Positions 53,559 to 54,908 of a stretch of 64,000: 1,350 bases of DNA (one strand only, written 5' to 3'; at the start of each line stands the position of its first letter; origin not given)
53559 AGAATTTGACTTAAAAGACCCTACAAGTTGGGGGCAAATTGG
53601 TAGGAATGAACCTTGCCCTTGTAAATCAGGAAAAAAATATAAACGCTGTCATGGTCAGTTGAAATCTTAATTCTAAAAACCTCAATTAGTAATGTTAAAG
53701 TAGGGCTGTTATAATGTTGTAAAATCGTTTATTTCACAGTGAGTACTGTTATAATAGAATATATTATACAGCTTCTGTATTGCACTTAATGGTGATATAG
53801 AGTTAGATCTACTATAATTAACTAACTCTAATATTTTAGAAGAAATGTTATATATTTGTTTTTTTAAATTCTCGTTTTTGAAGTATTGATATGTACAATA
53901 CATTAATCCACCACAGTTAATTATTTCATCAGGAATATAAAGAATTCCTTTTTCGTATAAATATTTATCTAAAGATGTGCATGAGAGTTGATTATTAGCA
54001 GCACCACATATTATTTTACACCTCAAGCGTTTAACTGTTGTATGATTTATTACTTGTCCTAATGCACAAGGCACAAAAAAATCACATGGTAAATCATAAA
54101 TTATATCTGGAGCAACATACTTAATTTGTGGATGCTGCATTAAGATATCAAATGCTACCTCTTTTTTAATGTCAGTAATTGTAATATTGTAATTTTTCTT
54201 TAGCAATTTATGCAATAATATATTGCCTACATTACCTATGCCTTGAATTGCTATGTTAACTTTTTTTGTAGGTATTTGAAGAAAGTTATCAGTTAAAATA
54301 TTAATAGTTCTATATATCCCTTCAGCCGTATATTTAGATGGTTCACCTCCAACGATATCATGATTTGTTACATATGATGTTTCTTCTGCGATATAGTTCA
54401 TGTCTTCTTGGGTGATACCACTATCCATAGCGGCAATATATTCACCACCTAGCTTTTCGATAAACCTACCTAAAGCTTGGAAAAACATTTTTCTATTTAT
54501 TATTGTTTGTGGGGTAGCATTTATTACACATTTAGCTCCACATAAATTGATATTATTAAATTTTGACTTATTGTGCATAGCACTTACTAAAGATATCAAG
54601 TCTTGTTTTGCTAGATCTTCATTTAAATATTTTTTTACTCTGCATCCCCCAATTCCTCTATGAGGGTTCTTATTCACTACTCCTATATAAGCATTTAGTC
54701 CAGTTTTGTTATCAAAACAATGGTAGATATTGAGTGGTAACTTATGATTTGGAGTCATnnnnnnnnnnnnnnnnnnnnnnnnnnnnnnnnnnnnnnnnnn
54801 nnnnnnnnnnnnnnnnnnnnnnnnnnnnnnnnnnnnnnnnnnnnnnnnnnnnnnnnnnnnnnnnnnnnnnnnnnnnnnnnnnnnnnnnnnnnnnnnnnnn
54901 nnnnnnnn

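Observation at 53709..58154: Tightly coupled six-gene operon: panG-like, panB, panC, panD, coaX plus a Leu/Val dehydrogenase that could feed it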

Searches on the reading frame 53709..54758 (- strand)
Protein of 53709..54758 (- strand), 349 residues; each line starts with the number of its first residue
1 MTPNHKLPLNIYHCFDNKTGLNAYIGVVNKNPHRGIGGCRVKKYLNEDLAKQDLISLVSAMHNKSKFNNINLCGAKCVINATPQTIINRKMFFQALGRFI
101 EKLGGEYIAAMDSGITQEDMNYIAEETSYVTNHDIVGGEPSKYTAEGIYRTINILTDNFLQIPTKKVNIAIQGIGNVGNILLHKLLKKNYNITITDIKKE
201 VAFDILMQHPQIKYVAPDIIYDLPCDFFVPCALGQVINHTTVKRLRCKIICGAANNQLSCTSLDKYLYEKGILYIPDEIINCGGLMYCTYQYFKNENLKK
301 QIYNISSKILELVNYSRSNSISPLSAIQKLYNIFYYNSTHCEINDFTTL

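Call 3: search_protein_families(library=pfam, proteins=[window:53709-54758:-], max_evalue=0.01)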
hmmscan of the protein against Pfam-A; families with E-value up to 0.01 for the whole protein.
window:53709-54758:- (349 aa): 2 families
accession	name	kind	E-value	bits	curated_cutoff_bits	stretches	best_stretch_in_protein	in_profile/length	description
PF00208.27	ELFV_dehydrog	-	2.2e-17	64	23.4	1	208-295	91-184/241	Glutamate/Leucine/Phenylalanine/Valine dehydrogenase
PF02812.23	ELFV_dehydrog_N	-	4.2e-11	43.1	25.3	1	19-128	15-128/129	Glu/Leu/Phe/Val dehydrogenase, dimerisation domain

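Call 4: search_protein_families(library=ncbifam, proteins=[window:53709-54758:-], max_evalue=0.01)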
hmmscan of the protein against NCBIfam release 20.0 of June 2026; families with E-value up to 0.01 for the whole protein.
window:53709-54758:- (349 aa): 6 families
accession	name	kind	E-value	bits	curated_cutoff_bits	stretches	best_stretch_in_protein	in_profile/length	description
NF035922.1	Trp_DH_ScyB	equivalog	1.7e-58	198.3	600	1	11-330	14-334/346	tryptophan dehydrogenase ScyB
NF040817.1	GdhA_Arch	equivalog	7.6e-15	55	750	2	207-295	271-358/419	glutamate dehydrogenase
NF041398.1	GluDhGdhB_Halo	equivalog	1.5e-12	47.2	620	1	47-298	73-353/410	glutamate dehydrogenase GdhB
NF010633.0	PRK14030.1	subfamily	2.9e-05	23.4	743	1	188-288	275-377/445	glutamate dehydrogenase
NF006929.0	PRK09414.1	equivalog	5.1e-05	22.4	536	1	194-297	282-386/445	NADP-specific glutamate dehydrogenase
NF003989.0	PRK05472.1-3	equivalog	0.0074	16.1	177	0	164-205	83-119/215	redox-sensing transcriptional repressor Rex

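Call 5: search_solved_structures(query=window:53709-54758:-, max_evalue=0.001, show_alignments=2)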
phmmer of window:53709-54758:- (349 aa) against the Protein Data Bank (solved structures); distinct sequences matched with E-value up to 0.001: 55.
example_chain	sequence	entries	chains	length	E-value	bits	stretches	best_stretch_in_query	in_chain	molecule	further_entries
1leh_A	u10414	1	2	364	1.6e-52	181.9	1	12-313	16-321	LEUCINE DEHYDROGENASE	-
7vid_A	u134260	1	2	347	1.9e-51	178.4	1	14-340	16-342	Leucine dehydrogenase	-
8hpe_A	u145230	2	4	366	5.2e-51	176.9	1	11-328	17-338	Leucine dehydrogenase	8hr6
6acf_A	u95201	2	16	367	1.2e-50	175.7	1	11-311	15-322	Leucine dehydrogenase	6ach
3vpx_A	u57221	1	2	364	3.4e-47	164.4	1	11-315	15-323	Leucine dehydrogenase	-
8gxd_A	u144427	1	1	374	9.2e-46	159.7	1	11-317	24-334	Glu/Leu/Phe/Val dehydrogenase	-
5b37_A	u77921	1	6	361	5.6e-45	157.1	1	12-332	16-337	Tryptophan dehydrogenase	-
1bxg_A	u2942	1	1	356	4.3e-26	95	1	14-288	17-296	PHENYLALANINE DEHYDROGENASE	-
1c1x_A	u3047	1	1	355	4.3e-26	95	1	15-288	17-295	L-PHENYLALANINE DEHYDROGENASE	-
1bw9_A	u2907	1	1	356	4.4e-26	95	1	15-288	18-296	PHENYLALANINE DEHYDROGENASE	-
1c1d_A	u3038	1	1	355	1e-25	93.8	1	15-288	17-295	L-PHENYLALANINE DEHYDROGENASE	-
1c1d_B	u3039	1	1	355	2.7e-25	92.4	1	15-288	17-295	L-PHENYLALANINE DEHYDROGENASE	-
1c1x_B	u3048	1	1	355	3.6e-25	92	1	15-288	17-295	PROTEIN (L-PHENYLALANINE DEHYDROGENASE)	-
1bw9_B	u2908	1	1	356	3.7e-25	91.9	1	15-288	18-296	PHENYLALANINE DEHYDROGENASE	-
1bxg_B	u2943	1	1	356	3.7e-25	91.9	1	15-288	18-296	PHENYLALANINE DEHYDROGENASE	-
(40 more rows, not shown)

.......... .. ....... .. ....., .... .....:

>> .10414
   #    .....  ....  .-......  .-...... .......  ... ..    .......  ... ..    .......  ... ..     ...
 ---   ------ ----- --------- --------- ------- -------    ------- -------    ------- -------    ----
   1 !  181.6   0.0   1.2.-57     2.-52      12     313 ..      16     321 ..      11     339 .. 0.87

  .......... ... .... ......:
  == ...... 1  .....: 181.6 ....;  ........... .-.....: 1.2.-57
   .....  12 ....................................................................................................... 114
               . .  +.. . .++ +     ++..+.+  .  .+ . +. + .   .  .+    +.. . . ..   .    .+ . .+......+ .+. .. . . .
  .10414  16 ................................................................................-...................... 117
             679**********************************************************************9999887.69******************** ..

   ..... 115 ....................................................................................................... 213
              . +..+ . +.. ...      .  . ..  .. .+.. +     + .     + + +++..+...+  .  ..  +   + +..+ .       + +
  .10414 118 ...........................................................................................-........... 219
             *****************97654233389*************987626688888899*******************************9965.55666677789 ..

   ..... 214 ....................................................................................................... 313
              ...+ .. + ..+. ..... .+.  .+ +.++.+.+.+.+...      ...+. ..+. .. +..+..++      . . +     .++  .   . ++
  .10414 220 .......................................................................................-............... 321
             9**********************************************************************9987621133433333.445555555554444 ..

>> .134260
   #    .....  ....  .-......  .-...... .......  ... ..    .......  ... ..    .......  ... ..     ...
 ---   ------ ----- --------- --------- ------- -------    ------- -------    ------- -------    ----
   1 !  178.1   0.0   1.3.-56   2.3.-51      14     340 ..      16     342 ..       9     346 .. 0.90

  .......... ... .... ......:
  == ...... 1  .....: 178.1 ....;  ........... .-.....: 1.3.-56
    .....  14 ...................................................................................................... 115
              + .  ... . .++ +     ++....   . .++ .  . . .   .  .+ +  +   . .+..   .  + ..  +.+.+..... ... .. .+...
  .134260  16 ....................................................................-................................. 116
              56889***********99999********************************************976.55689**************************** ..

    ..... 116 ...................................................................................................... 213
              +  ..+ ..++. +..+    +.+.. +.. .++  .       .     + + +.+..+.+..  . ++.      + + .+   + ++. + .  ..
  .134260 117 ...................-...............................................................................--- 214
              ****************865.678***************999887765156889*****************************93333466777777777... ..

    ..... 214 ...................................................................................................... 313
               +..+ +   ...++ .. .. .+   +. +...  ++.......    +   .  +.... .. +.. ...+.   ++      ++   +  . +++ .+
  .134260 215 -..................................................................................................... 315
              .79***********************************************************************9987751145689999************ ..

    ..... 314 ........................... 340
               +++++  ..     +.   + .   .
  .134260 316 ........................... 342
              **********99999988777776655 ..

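Call 7: find_homologous_proteins(query=window:53709-54758:-, max_evalue=1e-10)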
Query window:53709-54758:- (349 aa): 55 proteins with E <= 1e-10 among 1185 candidates.
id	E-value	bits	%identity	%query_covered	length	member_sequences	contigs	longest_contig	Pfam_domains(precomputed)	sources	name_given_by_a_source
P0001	2.8e-234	794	100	100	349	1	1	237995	PF02812.24,PF00208.28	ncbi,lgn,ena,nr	ncbi:MAG: Glu/Leu/Phe/Val dehydrogenase [Rickettsiales bacterium]|nr:Glu/Leu/Phe/Val dehydrogenase [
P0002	4.8e-95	337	48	95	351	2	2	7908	PF02812.24,PF00208.28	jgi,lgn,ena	-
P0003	2.0e-56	210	39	88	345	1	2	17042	PF02812.24,PF00208.28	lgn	-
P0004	8.1e-56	208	39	87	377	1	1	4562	PF02812.24,PF00208.28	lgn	-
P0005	6.6e-53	198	37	89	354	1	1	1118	PF02812.24,PF00208.28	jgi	jgi:leucine dehydrogenase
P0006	3.2e-52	196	37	91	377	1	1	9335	PF02812.24,PF00208.28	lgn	-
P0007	4.7e-52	195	35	90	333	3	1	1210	PF02812.24,PF00208.28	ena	-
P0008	3.2e-51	193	39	81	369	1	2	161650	PF02812.24,PF00208.28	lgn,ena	-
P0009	1.5e-50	190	35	90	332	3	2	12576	PF02812.24,PF00208.28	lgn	-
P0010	1.7e-50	190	33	95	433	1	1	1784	PF02812.24,PF00208.28,PF03776.20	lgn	-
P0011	9.8e-50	188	35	90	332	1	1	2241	PF02812.24,PF00208.28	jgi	-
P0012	6.8e-49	185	34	92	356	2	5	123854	PF02812.24,PF02826.26,PF00208.28,PF03807.24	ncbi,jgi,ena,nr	ncbi:MAG: Glu/Leu/Phe/Val dehydrogenase [Legionellales bacterium]|jgi:leucine dehydrogenase|nr:Glu/L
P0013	1.1e-48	184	39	88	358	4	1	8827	PF02812.24,PF00208.28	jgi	jgi:leucine dehydrogenase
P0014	1.5e-48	184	36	90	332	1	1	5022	PF02812.24,PF22674.3,PF00208.28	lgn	-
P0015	1.6e-48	184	32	92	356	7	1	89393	PF02812.24,PF00208.28,PF03807.24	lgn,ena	-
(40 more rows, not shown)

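Call 8: find_encoding_contigs(protein=P0002, flank=8000, max_places=4)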
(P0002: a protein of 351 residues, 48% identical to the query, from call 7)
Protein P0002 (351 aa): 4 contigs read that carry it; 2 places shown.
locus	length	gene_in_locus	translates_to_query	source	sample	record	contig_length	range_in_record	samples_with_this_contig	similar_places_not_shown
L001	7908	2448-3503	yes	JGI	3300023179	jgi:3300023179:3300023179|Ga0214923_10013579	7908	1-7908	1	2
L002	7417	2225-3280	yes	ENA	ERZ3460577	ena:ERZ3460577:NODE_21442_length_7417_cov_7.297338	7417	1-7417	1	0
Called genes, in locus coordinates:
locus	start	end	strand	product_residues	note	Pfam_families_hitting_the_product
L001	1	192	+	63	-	?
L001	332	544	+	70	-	-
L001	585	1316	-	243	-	PF01300:Sua5_yciO_yrdC (weak)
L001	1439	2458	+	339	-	-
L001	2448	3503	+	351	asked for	PF02812:ELFV_dehydrog_N (weak), PF00208:ELFV_dehydrog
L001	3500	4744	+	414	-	PF00155:Aminotran_1_2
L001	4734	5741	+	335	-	PF00389:2-Hacid_dh, PF02826:2-Hacid_dh_C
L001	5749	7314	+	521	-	PF00682:HMGL-like, PF22617:HCS_D2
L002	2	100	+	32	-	?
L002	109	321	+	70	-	-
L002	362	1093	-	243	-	PF01300:Sua5_yciO_yrdC (weak)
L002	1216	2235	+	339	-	-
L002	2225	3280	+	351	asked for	PF02812:ELFV_dehydrog_N (weak), PF00208:ELFV_dehydrog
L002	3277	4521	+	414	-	PF00155:Aminotran_1_2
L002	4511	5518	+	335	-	PF00389:2-Hacid_dh, PF02826:2-Hacid_dh_C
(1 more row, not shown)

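Call 9: find_encoding_contigs(protein=P0003, flank=8000, max_places=4)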
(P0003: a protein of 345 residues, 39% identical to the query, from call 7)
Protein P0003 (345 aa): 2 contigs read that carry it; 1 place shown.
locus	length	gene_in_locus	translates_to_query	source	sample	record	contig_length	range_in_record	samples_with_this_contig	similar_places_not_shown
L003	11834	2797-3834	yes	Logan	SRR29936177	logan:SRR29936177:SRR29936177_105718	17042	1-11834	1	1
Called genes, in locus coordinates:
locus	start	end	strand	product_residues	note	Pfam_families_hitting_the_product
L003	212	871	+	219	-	-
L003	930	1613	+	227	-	PF05209:MinC_N (weak), PF03775:MinC_C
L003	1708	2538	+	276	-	PF00142:Fer4_NifH (faint), PF01656:CbiA, PF02374:ArsA_ATPase, PF06564:CBP_BcsQ, PF09140:MipZ, PF10609:ParA, PF13614:AAA_31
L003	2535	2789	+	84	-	PF03776:MinE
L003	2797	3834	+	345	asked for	PF02812:ELFV_dehydrog_N, PF00208:ELFV_dehydrog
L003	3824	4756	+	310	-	PF00676:E1_dh, PF13292:DXP_synthase_N, PF02775:TPP_enzyme_C (faint)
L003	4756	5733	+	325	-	PF02779:Transket_pyr, PF02780:Transketolase_C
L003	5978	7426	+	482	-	PF01637:ATPase_2, PF13173:AAA_14 (weak)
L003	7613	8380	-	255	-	PF13749:HATPase_c_4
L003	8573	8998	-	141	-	PF04326:SLFN_AlbA_2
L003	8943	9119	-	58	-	-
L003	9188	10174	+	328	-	PF00364:Biotin_lipoyl, PF02817:E3_binding (weak), PF00198:2-oxoacid_dh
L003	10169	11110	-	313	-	PF02606:LpxK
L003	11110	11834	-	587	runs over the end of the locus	PF00664:ABC_membrane, PF00005:ABC_tran, PF02463:SMC_N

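Call 10: find_encoding_contigs(protein=P0012, flank=8000, max_places=4)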
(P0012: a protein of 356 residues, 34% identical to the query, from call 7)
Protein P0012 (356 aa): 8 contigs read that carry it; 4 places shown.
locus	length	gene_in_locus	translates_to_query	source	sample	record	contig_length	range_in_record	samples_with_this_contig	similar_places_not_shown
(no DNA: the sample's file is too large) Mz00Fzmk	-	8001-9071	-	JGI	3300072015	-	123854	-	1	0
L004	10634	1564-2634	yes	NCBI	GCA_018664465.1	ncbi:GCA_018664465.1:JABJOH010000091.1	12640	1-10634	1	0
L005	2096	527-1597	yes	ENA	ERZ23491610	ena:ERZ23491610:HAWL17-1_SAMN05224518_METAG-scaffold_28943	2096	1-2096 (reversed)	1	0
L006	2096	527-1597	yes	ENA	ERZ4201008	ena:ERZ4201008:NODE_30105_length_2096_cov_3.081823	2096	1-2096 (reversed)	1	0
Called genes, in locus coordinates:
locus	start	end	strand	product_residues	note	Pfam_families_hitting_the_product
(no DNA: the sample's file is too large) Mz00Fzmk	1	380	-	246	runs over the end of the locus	PF02224:Cytidylate_kin, PF13189:Cytidylate_kin2, PF13238:AAA_18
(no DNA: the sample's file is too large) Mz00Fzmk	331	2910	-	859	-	PF00521:DNA_topoisoIV, PF03989:DNA_gyraseA_C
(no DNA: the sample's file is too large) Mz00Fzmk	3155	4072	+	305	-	PF00682:HMGL-like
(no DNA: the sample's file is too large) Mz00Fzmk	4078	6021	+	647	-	PF16177:ACAS_N, PF00501:AMP-binding, PF13193:AMP-binding_C (weak)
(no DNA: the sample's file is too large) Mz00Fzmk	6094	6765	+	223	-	PF05209:MinC_N, PF03775:MinC_C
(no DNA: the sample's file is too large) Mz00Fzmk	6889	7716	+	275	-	PF01656:CbiA, PF02374:ArsA_ATPase (weak), PF06564:CBP_BcsQ (weak), PF09140:MipZ, PF10609:ParA, PF13614:AAA_31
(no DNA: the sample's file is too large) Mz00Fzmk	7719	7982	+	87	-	PF03776:MinE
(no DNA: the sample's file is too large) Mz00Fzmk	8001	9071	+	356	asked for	PF02812:ELFV_dehydrog_N, PF00208:ELFV_dehydrog (weak), PF02826:2-Hacid_dh_C (weak), PF03807:F420_oxidored (weak), PF00208:ELFV_dehydrog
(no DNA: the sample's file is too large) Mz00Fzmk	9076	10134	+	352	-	PF00676:E1_dh, PF13292:DXP_synthase_N, PF02775:TPP_enzyme_C (weak)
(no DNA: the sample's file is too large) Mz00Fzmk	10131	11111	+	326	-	PF02779:Transket_pyr, PF02780:Transketolase_C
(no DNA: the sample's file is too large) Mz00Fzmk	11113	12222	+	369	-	PF00364:Biotin_lipoyl, PF25997:BSH_YhbJ, PF02817:E3_binding (faint), PF00198:2-oxoacid_dh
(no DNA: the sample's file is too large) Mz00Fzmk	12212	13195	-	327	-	PF02606:LpxK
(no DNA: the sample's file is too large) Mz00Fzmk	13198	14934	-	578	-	PF00664:ABC_membrane, PF02463:SMC_N (weak), PF00005:ABC_tran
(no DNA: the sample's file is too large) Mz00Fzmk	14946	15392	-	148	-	PF02556:SecB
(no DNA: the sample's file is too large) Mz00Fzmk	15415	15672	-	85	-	PF00462:Glutaredoxin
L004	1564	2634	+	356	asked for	PF02812:ELFV_dehydrog_N, PF00208:ELFV_dehydrog (weak), PF02826:2-Hacid_dh_C (weak), PF03807:F420_oxidored (weak), PF00208:ELFV_dehydrog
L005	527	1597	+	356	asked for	PF02812:ELFV_dehydrog_N, PF00208:ELFV_dehydrog (weak), PF02826:2-Hacid_dh_C (weak), PF03807:F420_oxidored (weak), PF00208:ELFV_dehydrog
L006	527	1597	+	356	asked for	PF02812:ELFV_dehydrog_N, PF00208:ELFV_dehydrog (weak), PF02826:2-Hacid_dh_C (weak), PF03807:F420_oxidored (weak), PF00208:ELFV_dehydrog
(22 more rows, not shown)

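Call 11: find_encoding_contigs(protein=P0001, flank=10000, max_places=3)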
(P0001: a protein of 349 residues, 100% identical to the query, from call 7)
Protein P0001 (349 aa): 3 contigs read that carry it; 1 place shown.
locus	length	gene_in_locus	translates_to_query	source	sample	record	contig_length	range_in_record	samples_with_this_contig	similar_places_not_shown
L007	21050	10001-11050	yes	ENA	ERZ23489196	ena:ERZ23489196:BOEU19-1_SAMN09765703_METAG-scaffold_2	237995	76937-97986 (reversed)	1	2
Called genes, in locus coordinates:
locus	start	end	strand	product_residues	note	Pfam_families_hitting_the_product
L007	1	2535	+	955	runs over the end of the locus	PF00005:ABC_tran (faint), PF02463:SMC_N (faint), PF03193:RsgA_GTPase (faint), PF13175:AAA_15 (faint), PF13191:AAA_16 (faint), PF13555:AAA_29 (faint), PF17760:UvrA_inter, PF17755:UvrA_DNA-bind, +2 more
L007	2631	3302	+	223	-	PF03070:TENA_THI-4, PF14518:Haem_oxygenas_2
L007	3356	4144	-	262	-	PF01066:CDP-OH_P_transf, PF08009:CDP-OH_P_tran_2 (weak)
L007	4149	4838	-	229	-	PF02666:PS_Dcarbxylase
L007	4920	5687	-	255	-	PF03524:CagX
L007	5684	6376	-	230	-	PF04335:VirB8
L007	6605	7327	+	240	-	PF10728:DUF2520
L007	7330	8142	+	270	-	PF02548:Pantoate_transf, PF13714:PEP_mutase, PF01177:Asp_Glu_race (faint)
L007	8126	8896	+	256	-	PF02569:Pantoate_ligase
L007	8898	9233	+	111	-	PF02261:Asp_decarbox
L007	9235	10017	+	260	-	PF03309:Pan_kinase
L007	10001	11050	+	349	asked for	PF02812:ELFV_dehydrog_N, PF00208:ELFV_dehydrog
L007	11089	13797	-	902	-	PF07517:SecA_DEAD, PF00270:DEAD (weak), PF01043:SecA_PP_bind, PF21090:P-loop_SecA, PF07516:SecA_SW, PF02810:SEC-C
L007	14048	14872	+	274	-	PF13145:Rotamase_2, PF13616:Rotamase_3, PF00639:Rotamase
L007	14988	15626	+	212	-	PF06271:RDD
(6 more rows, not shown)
